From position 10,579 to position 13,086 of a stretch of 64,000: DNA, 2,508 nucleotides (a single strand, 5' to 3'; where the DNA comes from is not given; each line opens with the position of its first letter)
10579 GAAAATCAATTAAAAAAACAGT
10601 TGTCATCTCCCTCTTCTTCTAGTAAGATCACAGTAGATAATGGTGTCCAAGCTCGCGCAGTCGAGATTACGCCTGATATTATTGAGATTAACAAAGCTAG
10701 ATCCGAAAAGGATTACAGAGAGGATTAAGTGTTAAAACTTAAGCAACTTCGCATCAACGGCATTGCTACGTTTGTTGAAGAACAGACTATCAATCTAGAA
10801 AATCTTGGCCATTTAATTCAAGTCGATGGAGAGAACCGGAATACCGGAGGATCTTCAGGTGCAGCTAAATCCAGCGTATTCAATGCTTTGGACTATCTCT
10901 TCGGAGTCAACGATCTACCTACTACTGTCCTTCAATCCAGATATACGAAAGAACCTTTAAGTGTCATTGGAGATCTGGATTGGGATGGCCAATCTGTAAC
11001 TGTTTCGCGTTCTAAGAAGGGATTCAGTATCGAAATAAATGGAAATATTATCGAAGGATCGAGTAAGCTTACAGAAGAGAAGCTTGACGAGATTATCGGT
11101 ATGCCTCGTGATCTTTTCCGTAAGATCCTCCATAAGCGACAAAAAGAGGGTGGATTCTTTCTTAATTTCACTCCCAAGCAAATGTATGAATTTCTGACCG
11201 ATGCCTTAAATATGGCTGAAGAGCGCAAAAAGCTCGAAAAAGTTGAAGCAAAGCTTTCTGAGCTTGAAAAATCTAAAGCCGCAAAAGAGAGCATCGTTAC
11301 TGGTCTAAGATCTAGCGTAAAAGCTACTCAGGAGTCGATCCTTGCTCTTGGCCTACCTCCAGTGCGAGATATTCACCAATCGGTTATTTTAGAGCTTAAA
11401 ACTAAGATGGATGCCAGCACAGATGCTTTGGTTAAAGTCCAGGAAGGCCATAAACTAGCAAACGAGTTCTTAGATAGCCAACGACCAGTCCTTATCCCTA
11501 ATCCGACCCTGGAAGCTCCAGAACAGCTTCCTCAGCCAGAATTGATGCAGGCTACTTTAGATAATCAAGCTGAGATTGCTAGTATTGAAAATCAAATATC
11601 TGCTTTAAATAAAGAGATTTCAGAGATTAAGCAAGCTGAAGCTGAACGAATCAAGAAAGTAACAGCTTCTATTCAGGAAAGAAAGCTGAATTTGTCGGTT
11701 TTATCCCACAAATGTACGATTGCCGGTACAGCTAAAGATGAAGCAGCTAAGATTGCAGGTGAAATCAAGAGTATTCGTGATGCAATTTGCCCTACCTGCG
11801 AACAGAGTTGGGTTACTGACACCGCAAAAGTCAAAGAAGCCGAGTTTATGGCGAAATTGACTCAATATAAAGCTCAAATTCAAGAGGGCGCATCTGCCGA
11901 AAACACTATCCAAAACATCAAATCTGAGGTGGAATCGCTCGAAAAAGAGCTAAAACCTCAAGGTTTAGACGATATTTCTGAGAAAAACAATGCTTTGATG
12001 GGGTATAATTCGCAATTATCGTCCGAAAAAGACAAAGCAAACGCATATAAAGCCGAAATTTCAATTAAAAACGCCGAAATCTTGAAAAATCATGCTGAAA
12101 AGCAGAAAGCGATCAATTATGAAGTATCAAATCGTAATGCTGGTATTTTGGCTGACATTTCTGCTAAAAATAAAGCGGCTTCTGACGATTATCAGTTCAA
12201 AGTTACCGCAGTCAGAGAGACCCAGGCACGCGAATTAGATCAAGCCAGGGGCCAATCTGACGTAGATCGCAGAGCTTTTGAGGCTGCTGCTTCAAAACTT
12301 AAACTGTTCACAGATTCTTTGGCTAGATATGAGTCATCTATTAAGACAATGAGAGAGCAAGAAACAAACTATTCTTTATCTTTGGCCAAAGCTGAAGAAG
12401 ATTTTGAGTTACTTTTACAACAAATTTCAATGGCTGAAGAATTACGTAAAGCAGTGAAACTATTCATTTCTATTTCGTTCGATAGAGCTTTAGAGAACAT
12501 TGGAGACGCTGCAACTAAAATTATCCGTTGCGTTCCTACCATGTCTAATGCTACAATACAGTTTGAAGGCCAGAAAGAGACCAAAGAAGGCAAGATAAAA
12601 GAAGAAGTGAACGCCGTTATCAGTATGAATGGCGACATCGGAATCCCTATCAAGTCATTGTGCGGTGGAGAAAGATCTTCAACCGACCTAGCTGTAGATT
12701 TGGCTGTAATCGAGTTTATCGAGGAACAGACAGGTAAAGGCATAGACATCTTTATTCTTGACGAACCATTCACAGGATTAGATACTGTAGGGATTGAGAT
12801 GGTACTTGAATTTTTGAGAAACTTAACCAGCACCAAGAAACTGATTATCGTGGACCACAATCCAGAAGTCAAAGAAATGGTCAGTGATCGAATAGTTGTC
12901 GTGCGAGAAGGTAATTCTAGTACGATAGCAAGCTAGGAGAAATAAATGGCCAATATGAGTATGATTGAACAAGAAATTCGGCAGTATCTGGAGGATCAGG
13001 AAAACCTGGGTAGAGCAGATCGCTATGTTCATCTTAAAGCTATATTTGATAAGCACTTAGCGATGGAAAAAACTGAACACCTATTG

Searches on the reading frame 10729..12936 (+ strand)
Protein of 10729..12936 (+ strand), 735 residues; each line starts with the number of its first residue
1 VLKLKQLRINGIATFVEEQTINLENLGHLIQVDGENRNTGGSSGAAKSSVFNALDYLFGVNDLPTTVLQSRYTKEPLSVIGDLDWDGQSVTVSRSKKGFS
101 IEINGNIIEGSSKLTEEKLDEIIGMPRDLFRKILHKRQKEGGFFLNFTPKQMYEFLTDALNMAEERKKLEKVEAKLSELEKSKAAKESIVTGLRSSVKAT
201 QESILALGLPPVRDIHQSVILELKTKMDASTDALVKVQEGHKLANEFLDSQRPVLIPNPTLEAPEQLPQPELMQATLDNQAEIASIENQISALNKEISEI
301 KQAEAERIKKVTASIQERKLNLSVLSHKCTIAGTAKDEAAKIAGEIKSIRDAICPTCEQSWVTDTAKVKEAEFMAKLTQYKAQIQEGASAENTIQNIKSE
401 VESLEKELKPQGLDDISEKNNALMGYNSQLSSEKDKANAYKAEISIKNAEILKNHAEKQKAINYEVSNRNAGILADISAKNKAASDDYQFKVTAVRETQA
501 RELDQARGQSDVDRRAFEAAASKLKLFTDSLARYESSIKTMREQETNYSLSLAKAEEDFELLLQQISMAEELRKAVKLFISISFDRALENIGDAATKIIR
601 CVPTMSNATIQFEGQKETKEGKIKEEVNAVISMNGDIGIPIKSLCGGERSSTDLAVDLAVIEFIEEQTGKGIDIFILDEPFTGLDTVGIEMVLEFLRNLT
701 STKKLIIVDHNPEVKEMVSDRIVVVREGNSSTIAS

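Call 44: search_protein_families(library=phrogs, proteins=[window:10729-12936:+])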
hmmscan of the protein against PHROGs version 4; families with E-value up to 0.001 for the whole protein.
window:10729-12936:+ (735 aa): 4 families
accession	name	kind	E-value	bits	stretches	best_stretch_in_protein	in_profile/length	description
phrog_77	-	DNA, RNA and nucleotide metabolism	3.4e-41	142.7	1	1-733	295-952/967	SbcC-like subunit of palindrome specific endonuclease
phrog_293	-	moron, auxiliary metabolic gene and host takeover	7.7e-09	35.1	1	673-729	568-625/1058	ABC transporter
phrog_2392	-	moron, auxiliary metabolic gene and host takeover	1.1e-05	24.9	1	673-728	637-691/726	ABC transporter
phrog_23675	-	unknown function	0.00011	23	1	673-729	58-115/143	-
